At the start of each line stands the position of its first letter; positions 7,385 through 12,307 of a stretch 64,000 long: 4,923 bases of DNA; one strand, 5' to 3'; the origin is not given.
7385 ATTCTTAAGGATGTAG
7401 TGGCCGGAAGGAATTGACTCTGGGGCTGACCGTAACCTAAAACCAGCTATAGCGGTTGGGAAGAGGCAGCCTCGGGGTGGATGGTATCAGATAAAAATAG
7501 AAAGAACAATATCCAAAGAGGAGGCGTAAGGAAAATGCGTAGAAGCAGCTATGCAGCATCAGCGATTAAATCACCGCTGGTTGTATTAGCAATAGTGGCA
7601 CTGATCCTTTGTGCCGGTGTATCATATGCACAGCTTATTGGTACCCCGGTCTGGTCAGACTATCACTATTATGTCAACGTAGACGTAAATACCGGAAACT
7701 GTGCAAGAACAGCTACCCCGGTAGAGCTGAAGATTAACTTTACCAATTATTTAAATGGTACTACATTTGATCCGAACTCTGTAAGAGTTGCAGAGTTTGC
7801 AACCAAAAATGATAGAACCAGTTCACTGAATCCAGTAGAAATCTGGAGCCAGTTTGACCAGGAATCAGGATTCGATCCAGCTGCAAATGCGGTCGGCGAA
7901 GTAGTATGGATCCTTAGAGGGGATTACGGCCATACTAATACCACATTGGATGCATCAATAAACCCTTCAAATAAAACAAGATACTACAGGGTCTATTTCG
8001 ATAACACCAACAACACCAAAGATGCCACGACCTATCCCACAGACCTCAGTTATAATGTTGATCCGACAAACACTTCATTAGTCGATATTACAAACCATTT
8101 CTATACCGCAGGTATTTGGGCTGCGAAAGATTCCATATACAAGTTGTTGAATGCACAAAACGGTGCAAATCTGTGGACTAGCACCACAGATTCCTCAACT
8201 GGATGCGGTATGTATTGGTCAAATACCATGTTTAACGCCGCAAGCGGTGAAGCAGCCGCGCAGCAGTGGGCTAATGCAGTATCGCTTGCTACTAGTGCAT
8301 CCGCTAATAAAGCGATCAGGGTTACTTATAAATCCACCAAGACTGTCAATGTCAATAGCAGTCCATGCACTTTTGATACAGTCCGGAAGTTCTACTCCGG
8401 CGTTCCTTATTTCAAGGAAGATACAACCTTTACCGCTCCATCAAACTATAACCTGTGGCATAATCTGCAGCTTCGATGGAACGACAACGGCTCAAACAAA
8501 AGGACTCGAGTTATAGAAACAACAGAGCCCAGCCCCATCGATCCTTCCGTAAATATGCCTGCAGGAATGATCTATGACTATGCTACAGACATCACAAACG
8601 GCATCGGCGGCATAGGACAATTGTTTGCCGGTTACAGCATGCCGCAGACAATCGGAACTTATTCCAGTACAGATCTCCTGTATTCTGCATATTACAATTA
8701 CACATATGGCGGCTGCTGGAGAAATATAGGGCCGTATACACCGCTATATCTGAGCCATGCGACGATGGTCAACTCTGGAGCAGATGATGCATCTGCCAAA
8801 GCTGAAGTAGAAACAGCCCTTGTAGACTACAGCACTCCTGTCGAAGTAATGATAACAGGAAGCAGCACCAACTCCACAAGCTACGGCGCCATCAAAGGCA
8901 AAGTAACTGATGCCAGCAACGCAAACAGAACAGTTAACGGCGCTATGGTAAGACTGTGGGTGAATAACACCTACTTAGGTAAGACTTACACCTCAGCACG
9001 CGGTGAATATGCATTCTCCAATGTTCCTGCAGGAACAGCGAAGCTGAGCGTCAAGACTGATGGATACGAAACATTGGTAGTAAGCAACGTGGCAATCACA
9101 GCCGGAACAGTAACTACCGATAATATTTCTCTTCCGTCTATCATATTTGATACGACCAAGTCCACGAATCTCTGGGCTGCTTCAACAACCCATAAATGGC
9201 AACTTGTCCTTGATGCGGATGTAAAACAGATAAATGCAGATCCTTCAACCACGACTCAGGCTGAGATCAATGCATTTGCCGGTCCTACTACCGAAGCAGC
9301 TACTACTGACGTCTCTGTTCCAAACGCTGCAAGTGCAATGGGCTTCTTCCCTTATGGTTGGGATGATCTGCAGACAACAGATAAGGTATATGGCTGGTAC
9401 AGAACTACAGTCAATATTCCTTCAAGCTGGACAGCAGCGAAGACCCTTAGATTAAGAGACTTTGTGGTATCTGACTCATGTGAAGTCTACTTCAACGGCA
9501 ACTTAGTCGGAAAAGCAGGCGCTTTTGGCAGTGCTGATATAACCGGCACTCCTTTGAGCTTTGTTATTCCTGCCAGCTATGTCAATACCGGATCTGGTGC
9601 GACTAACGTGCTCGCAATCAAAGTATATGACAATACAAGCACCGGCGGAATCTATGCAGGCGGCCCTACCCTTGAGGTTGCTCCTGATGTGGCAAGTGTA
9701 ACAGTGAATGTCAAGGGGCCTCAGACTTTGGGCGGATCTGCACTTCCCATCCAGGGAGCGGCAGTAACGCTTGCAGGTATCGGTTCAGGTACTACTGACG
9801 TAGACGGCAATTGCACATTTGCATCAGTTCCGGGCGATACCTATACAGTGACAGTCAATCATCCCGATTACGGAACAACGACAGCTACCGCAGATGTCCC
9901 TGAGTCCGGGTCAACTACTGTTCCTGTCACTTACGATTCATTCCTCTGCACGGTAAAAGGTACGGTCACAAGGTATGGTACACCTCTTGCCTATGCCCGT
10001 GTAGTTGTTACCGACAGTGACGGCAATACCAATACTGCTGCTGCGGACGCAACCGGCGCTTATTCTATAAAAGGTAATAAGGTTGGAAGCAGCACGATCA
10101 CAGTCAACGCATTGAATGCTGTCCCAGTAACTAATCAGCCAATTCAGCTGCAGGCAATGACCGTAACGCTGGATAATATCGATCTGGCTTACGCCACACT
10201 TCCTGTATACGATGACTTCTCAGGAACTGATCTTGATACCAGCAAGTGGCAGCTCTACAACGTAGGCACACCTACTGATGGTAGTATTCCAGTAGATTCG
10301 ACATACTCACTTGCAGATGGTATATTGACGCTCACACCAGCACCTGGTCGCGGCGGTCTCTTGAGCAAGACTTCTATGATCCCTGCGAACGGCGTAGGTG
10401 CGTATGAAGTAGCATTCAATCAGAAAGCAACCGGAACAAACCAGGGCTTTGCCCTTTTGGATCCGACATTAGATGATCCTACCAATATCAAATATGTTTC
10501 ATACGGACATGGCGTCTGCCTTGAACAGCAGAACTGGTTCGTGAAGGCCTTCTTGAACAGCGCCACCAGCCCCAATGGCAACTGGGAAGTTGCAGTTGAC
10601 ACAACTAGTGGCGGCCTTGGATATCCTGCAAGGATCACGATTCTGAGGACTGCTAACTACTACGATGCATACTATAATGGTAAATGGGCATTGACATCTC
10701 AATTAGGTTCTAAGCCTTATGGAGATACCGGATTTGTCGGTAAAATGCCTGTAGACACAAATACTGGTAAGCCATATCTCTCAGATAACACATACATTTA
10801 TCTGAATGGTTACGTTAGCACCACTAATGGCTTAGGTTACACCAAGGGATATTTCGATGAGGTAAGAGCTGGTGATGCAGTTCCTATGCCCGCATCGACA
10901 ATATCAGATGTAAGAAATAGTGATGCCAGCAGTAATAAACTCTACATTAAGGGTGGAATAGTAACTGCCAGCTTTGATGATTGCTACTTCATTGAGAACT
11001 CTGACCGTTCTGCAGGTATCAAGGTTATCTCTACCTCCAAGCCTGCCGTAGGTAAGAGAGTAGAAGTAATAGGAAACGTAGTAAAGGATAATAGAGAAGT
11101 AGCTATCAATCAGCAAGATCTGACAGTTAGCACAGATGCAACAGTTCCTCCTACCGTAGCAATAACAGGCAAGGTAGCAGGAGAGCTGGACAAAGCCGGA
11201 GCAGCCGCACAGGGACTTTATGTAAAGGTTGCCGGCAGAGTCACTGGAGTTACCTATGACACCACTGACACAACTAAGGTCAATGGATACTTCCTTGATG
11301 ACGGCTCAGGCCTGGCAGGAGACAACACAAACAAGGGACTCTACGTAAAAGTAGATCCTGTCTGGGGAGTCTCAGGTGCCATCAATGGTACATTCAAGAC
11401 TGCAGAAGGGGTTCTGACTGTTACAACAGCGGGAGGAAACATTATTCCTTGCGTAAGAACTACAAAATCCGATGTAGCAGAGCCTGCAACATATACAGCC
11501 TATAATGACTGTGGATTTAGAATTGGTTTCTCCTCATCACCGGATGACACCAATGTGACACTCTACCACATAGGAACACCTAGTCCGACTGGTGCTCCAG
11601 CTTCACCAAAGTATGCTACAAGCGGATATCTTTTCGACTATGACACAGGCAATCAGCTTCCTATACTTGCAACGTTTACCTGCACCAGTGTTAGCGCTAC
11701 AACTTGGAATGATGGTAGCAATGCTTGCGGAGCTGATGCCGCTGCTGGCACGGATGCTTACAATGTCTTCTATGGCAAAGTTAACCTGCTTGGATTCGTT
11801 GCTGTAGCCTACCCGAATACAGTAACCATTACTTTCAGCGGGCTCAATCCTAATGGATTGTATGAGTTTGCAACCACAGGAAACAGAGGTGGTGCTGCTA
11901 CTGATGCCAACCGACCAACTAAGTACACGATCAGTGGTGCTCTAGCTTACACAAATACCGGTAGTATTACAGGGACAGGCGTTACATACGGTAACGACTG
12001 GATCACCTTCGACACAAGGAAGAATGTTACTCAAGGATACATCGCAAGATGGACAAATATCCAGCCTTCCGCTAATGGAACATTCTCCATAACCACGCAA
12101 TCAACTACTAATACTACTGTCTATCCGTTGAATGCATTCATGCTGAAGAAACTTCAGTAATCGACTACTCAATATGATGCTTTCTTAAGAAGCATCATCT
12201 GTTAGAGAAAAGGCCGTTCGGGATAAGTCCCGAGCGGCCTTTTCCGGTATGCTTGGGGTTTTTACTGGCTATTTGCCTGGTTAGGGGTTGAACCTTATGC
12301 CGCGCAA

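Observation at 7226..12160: Giant secreted Thr/Ser/Asn-rich surface protein with CarboxypepD_reg and LamG-like modules behind a roughly 300-nt leader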

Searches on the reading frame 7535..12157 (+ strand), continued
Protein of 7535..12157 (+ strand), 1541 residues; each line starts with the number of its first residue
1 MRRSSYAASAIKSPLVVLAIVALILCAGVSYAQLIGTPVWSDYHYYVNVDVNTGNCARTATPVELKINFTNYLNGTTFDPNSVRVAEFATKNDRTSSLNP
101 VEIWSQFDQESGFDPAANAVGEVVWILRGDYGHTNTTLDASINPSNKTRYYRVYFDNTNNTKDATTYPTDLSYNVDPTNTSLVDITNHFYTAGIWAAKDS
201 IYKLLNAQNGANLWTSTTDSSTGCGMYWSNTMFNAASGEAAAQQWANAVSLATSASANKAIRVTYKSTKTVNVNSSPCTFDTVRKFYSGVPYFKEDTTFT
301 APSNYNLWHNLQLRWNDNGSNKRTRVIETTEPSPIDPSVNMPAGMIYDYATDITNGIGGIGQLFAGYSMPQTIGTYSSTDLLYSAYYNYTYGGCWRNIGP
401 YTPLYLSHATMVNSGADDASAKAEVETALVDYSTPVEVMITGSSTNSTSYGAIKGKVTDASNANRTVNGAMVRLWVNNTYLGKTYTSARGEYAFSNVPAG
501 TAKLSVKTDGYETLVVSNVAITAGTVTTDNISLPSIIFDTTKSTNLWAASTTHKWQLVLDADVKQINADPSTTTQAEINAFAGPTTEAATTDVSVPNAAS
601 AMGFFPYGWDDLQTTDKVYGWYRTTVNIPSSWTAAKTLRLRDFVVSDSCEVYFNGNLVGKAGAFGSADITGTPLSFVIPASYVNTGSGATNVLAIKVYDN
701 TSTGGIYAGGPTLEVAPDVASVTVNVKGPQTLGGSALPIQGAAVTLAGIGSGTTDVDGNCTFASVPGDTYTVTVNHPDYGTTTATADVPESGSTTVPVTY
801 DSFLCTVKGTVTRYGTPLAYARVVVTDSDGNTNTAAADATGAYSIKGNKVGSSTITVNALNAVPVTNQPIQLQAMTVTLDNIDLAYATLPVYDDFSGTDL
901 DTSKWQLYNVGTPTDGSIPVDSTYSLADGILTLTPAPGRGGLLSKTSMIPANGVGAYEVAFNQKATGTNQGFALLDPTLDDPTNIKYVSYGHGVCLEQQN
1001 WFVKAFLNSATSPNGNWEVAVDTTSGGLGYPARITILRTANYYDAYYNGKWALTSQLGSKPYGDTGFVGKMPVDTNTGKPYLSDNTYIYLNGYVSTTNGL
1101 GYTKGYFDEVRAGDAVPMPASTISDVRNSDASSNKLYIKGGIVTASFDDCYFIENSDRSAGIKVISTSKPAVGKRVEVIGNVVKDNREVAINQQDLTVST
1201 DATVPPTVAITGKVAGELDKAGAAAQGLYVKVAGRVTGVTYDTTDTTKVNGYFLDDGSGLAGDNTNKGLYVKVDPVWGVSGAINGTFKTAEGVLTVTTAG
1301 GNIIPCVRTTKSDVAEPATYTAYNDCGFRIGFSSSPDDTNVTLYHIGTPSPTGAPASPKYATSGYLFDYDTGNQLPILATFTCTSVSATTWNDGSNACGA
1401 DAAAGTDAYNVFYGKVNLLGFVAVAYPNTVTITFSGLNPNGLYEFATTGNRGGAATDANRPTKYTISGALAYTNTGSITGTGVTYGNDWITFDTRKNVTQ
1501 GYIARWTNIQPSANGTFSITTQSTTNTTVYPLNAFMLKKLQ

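Call 34: find_encoding_contigs(protein=P0002, flank=5000, max_places=2)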
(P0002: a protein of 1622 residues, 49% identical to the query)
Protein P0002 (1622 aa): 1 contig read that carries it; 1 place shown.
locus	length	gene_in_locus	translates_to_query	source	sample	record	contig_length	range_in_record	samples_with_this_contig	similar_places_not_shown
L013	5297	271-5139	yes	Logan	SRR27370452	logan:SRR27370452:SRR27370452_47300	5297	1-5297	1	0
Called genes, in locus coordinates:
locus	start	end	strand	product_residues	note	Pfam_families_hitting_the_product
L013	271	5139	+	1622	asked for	PF13364:BetaGal_ABD2 (faint), PF08308:PEGA (faint), PF09430:EMC7_beta-sandw (faint), PF13620:CarboxypepD_reg, PF13715:CarbopepD_reg_2 (faint), PF17210:SdrD_B (faint), PF17802:SpaA (faint), PF13620:CarboxypepD_reg, +1 more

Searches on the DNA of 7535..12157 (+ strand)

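Call 79: search_rna_families(source=L004, start=7680, end=8020, threshold=evalue, max_evalue=10)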
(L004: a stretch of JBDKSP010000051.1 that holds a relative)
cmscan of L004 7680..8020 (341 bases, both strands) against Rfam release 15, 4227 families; matches with E-value up to 10: 2.
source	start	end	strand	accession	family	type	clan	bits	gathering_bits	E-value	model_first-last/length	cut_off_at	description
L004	7798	8014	+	RF02267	Vax2os1_2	Gene; lncRNA;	-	11.3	55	0.022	261-466/466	no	Vax2os1 conserved region 2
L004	7961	8001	+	RF01962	RMST_1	Gene; lncRNA;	-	10.5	40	5.6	1-61/61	no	Rhabdomyosarcoma 2 associated transcript conserved region 1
